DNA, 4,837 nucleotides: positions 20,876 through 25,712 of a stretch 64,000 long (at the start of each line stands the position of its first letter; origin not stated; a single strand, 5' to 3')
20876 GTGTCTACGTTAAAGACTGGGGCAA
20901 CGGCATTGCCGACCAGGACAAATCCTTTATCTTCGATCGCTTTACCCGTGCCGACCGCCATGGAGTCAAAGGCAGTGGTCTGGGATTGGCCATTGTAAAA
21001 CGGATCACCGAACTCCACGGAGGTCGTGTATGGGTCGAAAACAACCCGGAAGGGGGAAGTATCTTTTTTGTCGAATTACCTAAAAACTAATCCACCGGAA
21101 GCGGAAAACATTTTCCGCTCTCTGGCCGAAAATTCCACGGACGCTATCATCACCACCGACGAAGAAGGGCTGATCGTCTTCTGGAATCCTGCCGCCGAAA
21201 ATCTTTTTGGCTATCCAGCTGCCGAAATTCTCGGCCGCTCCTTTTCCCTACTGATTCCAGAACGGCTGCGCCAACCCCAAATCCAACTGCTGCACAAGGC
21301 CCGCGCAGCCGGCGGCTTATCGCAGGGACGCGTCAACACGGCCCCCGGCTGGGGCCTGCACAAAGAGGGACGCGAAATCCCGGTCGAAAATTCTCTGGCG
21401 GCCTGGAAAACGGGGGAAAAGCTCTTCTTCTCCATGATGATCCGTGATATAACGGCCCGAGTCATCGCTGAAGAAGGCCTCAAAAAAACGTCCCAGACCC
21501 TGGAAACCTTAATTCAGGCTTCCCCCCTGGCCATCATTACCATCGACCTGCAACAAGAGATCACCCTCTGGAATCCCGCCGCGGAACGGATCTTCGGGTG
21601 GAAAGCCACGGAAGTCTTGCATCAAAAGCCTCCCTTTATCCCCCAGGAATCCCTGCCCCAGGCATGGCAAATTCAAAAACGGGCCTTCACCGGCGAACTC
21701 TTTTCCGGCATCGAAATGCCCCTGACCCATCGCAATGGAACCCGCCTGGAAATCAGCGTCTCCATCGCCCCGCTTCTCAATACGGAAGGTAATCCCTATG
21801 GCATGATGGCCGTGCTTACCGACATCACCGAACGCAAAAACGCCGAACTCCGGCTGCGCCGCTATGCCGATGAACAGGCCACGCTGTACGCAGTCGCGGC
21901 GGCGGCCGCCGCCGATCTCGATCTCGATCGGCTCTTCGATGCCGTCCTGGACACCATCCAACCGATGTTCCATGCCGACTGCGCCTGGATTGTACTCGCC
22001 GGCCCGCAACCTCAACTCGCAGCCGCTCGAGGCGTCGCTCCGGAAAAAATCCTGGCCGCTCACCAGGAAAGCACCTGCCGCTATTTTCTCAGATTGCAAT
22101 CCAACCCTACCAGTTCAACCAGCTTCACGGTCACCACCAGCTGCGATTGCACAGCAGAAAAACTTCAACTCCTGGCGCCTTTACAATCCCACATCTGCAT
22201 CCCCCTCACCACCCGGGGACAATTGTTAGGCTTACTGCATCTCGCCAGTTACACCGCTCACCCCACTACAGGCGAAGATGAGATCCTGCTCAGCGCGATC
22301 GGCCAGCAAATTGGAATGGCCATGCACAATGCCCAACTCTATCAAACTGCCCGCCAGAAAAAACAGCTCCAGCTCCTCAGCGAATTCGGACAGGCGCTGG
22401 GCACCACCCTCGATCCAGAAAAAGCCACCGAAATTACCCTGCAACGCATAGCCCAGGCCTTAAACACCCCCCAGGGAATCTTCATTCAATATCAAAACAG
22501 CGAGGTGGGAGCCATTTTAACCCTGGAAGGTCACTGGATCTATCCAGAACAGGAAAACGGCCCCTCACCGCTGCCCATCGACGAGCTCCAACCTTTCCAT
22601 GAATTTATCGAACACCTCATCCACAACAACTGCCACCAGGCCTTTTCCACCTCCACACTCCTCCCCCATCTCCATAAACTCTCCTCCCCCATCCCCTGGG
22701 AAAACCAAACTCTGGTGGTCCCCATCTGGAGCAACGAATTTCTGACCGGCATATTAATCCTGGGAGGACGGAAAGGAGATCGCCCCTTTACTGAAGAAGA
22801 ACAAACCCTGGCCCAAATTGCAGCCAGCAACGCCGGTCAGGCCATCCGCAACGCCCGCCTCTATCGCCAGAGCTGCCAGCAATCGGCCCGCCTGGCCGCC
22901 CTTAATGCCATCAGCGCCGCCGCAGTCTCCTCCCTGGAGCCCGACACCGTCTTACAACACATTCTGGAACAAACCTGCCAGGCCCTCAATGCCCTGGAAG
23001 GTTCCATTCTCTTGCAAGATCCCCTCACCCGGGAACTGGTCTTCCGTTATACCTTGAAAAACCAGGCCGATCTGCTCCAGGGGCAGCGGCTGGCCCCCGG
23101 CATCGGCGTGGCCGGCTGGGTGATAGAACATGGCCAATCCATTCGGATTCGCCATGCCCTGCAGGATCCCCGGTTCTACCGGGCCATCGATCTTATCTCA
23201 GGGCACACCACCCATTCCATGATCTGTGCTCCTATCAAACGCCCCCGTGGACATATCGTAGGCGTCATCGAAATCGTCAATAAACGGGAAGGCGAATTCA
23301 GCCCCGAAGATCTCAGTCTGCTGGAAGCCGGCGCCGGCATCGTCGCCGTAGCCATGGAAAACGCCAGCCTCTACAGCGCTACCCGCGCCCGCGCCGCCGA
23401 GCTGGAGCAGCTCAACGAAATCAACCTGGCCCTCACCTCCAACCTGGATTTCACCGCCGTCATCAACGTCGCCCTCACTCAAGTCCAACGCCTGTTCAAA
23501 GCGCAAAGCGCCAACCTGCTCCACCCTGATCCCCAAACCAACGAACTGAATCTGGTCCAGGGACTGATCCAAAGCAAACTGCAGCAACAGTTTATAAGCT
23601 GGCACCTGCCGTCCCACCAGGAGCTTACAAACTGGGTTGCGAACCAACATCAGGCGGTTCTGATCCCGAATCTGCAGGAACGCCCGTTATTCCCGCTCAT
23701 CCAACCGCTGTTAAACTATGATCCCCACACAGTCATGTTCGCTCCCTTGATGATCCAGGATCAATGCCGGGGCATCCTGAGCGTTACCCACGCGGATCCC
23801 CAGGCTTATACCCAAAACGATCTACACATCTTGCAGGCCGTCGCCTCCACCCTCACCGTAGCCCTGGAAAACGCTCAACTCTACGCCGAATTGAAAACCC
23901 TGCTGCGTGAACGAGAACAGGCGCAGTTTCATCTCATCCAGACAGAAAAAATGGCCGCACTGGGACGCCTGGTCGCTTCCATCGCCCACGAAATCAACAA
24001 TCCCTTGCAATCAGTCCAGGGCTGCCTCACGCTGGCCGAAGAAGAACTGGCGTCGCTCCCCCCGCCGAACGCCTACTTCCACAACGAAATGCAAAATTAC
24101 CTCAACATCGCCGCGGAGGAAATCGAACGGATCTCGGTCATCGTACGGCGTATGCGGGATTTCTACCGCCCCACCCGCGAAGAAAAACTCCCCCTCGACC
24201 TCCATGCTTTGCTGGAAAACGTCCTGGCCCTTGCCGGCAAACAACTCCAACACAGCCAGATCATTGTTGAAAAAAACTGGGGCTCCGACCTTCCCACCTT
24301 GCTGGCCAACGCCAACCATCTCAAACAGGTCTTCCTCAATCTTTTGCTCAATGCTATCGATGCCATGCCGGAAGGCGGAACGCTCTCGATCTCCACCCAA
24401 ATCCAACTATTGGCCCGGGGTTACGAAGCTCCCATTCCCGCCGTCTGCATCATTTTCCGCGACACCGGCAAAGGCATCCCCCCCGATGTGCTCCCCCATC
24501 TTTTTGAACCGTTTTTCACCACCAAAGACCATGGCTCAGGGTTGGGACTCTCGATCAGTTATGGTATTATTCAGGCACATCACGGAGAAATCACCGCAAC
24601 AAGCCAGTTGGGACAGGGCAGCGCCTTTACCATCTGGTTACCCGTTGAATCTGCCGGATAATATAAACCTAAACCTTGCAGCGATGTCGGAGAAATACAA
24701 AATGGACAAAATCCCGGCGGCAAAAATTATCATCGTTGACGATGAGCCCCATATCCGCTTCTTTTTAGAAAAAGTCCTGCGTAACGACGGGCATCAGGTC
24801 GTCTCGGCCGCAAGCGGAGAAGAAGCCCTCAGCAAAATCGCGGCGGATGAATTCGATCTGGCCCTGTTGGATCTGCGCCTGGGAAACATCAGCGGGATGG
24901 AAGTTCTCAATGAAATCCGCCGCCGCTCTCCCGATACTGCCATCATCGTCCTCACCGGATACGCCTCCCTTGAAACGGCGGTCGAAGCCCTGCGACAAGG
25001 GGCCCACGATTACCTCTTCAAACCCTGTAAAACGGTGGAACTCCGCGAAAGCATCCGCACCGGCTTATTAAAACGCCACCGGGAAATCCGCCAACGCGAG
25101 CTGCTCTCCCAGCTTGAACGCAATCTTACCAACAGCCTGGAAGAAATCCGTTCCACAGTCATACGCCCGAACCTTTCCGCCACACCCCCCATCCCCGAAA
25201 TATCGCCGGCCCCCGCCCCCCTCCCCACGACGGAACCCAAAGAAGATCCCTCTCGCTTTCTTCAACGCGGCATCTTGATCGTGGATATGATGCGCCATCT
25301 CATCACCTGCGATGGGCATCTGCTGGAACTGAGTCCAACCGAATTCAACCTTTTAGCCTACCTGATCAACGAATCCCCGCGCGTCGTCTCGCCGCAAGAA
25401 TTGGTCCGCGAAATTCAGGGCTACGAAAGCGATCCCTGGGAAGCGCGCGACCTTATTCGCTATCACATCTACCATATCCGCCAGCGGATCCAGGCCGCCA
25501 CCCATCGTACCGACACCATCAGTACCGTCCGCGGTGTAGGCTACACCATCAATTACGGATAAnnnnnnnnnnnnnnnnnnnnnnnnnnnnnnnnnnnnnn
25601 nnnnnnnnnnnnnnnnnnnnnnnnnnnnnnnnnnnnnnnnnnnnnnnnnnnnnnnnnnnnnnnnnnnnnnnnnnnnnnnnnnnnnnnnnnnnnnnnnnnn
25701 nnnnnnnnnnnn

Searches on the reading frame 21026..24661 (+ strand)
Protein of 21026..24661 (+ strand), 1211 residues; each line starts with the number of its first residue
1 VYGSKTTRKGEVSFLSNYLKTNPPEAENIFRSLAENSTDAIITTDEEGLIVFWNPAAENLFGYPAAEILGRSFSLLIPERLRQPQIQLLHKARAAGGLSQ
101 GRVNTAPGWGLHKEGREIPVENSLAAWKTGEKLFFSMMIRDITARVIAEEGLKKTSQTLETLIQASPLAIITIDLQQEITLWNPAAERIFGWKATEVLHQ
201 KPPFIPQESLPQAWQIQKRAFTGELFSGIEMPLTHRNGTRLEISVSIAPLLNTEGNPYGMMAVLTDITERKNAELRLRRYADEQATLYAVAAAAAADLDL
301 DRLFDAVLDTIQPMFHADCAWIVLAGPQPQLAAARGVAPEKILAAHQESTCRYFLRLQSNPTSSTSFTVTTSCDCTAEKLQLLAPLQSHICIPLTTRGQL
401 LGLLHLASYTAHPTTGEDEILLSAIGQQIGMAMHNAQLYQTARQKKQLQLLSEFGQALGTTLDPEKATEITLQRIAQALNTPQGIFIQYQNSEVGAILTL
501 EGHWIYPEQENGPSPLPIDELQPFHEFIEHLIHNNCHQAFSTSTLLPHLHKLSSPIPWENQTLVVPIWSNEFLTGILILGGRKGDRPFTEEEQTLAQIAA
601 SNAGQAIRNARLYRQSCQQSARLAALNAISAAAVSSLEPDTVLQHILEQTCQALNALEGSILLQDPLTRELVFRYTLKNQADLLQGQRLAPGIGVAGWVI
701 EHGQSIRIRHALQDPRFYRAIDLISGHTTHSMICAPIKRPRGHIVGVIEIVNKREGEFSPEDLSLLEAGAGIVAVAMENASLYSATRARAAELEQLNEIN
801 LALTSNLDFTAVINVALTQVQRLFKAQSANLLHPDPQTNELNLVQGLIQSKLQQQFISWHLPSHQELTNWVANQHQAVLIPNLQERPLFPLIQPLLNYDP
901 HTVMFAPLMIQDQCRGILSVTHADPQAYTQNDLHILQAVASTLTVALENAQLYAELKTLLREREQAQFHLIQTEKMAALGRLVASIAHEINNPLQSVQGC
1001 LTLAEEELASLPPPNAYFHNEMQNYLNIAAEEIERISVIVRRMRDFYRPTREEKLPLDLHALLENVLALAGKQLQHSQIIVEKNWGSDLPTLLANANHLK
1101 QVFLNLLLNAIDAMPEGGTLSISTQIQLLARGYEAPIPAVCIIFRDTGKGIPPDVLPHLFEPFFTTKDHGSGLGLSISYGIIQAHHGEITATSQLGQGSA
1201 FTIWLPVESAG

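Call 82: search_protein_families(library=pfam, proteins=[window:21026-24661:+], max_evalue=0.001)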
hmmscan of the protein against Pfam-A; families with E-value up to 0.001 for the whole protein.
window:21026-24661:+ (1211 aa): 13 families
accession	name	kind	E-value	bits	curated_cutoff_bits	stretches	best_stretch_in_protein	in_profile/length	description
PF13185.12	GAF_2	-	9.7e-51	172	28.6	4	637-778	2-136/136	GAF domain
PF01590.32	GAF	-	9.3e-47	159.3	22.4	4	639-776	2-132/133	GAF domain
PF13492.12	GAF_3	-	3.6e-40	137.8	27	3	639-779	2-129/129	GAF domain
PF00989.32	PAS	-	5.1e-32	110.7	22.6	2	30-142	3-113/113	PAS fold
PF02518.31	HATPase_c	-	3e-25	89.3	26.4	1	1095-1208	2-110/111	Histidine kinase-, DNA gyrase B-, and HSP90-like ATPase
PF08448.16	PAS_4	-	2.1e-23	83.1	23.1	2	165-271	3-109/110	PAS fold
PF13426.13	PAS_9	-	8.7e-22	77.8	27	2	39-144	2-103/103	PAS domain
PF13188.13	PAS_8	-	6e-19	67.7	21.8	2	29-79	2-49/65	PAS domain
PF00512.31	HisKA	-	2.2e-11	44.1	26.9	1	979-1049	2-63/66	His Kinase A (phospho-acceptor) domain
PF08447.18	PAS_3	-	5.2e-07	30.3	25.6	0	50-96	1-49/89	PAS fold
PF12860.13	PAS_7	-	0.00021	21.8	27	0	37-83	4-51/115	PAS fold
PF15714.11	SpoVT_C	-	0.00035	21.1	27.5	0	560-601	80-121/128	Stage V sporulation protein T C-terminal, transcription factor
PF13596.12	PAS_10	-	0.00061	20.8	22.1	0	159-268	1-106/106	PAS domain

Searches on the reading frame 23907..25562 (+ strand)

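Call 67: search_protein_families(library=pfam, proteins=[window:23907-25562:+], max_evalue=0.001)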
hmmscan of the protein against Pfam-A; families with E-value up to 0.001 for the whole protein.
window:23907-25562:+ (551 aa): 2 families
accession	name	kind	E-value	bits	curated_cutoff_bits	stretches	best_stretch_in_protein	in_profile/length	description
PF00072.30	Response_reg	-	1.2e-30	106.3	30.2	1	274-383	1-110/111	Response regulator receiver domain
PF00486.34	Trans_reg_C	-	2.5e-16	59.9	26.2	1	473-547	4-76/77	Transcriptional regulatory protein, C terminal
